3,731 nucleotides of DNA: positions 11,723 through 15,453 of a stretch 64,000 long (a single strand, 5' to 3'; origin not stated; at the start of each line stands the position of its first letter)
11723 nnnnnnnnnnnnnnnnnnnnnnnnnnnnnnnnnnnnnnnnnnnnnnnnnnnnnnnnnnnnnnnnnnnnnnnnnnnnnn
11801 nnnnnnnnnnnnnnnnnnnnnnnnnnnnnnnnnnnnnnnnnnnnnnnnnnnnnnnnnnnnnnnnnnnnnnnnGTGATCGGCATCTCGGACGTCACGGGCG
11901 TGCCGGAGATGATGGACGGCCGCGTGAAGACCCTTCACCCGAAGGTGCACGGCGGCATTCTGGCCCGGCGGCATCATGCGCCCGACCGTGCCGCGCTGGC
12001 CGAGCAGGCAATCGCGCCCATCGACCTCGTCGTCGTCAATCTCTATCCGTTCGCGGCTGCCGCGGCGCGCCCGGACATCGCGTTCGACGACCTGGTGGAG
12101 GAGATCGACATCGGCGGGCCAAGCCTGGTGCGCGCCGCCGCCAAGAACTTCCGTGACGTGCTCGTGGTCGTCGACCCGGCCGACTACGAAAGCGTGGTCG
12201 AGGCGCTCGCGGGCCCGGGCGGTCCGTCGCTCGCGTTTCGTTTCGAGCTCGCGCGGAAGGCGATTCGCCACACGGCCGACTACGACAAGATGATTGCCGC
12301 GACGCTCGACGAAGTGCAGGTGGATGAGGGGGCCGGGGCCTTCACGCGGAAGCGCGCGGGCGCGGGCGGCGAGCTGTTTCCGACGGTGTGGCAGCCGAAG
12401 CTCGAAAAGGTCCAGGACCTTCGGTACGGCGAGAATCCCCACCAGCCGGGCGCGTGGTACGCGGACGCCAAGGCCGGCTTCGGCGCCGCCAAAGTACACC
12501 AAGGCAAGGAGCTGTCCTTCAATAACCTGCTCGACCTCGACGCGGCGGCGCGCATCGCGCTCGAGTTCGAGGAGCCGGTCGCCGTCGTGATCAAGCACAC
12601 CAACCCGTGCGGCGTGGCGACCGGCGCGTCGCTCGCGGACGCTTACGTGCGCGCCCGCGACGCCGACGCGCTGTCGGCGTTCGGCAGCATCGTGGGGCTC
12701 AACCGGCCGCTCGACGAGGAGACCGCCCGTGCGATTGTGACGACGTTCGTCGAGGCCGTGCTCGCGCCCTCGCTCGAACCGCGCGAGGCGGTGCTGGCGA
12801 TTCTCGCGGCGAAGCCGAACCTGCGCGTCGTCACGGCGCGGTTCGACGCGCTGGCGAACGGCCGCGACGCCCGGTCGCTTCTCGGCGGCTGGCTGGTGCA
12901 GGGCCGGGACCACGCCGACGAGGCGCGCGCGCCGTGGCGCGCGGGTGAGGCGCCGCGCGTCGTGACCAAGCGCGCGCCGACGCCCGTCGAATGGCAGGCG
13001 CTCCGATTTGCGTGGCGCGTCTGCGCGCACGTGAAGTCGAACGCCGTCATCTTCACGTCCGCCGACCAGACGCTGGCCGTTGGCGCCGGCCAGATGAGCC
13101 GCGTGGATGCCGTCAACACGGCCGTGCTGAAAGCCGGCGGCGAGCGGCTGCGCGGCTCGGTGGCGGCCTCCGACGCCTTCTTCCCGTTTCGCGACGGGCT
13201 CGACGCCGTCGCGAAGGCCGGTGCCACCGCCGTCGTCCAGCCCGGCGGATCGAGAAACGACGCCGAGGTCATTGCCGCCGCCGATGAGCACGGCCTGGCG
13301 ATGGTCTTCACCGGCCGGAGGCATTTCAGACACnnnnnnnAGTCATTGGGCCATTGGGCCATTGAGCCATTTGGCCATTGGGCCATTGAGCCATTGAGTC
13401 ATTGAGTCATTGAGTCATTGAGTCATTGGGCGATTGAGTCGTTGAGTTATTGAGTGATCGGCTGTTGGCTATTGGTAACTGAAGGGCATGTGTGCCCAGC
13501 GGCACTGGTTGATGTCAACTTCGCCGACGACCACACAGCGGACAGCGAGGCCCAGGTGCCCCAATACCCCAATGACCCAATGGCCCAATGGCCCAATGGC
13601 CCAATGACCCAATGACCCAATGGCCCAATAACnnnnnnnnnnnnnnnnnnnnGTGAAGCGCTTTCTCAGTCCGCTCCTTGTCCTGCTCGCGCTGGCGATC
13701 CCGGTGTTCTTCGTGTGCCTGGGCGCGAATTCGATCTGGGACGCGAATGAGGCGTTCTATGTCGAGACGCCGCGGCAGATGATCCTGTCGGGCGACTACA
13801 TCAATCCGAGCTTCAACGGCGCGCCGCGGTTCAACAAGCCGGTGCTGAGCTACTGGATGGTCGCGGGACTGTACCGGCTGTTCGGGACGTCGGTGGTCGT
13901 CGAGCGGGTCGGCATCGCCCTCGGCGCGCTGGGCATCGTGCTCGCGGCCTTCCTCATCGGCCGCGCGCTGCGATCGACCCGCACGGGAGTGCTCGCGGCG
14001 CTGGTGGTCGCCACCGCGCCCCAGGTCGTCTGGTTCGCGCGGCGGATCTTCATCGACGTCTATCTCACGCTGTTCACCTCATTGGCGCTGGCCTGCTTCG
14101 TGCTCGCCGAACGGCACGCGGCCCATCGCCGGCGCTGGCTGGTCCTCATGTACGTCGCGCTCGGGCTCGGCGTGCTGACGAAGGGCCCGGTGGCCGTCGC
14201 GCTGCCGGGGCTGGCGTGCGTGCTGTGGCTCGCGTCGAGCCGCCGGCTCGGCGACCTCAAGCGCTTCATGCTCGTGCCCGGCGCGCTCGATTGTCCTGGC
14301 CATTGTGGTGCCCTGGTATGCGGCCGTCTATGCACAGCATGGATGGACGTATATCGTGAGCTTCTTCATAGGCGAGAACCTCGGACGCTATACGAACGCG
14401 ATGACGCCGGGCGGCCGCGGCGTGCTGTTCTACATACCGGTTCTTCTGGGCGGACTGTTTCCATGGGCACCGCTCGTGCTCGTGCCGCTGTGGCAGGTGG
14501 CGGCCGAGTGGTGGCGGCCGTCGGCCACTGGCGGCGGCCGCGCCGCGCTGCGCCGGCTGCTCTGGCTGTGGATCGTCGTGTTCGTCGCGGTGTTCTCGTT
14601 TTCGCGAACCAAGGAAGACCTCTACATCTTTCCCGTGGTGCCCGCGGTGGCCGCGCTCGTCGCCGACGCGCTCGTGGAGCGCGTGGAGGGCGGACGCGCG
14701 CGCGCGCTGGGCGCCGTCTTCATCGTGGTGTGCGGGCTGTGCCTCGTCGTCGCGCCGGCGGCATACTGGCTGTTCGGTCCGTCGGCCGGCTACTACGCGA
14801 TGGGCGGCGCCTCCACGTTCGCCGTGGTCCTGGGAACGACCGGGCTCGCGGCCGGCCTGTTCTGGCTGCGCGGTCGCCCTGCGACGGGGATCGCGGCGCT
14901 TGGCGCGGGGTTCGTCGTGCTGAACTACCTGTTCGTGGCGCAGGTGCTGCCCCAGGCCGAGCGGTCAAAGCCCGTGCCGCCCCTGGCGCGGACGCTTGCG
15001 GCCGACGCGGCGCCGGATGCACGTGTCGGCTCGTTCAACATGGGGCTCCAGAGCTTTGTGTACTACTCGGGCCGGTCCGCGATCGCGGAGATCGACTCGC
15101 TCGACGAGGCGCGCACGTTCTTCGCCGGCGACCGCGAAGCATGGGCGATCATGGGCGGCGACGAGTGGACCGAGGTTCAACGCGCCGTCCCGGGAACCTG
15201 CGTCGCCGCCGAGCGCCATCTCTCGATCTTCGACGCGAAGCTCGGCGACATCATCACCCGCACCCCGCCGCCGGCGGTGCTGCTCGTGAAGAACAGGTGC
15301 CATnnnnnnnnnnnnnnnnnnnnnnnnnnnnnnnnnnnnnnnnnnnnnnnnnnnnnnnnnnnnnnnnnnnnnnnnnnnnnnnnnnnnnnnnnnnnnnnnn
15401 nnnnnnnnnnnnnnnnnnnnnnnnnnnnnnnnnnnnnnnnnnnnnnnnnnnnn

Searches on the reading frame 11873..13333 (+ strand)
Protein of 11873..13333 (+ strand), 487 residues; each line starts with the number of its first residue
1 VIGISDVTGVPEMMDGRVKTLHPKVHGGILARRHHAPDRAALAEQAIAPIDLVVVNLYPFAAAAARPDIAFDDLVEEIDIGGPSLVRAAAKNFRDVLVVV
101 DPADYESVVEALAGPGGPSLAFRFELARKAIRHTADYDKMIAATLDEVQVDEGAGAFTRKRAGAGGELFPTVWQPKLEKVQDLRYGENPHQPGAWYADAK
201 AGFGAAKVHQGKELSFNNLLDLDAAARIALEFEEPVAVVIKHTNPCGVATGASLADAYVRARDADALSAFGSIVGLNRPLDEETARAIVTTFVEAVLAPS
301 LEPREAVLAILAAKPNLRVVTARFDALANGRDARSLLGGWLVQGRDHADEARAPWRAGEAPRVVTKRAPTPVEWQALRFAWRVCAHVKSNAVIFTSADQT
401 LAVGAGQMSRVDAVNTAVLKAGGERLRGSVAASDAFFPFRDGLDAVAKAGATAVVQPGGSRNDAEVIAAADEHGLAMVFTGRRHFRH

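Call 49: search_protein_families(library=ncbifam, proteins=[window:11873-13333:+], max_evalue=1e-8)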
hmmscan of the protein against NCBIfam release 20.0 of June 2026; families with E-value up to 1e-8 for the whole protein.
window:11873-13333:+ (487 aa): 3 families
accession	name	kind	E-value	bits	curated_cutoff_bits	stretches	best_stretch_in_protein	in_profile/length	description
NF002049.0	PRK00881.1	equivalog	1.7e-181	604.5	402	1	3-487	51-510/510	bifunctional phosphoribosylaminoimidazolecarboxamide formyltransferase/IMP cyclohydrolase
TIGR00355.1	purH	equivalog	1.3e-163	545.5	528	1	2-487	45-511/511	bifunctional phosphoribosylaminoimidazolecarboxamide formyltransferase/IMP cyclohydrolase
NF005492.0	PRK07106.1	equivalog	3.4e-35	121.7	415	2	182-422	5-261/390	phosphoribosylaminoimidazolecarboxamide formyltransferase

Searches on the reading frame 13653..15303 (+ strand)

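Call 49: search_protein_families(library=ncbifam, proteins=[window:13653-15303:+], max_evalue=1e-8)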
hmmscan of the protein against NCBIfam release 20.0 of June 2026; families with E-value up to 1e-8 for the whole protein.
window:13653-15303:+ (550 aa): 2 families
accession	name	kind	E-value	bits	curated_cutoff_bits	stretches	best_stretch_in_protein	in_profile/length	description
NF009784.2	PRK13279.1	equivalog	3.4e-26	92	567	1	9-206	8-208/539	lipid IV(A) 4-amino-4-deoxy-L-arabinosyltransferase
TIGR03663.1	TIGR03663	subfamily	5.4e-09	35.6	126.25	1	62-199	52-185/435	flippase activity-associated protein Agl23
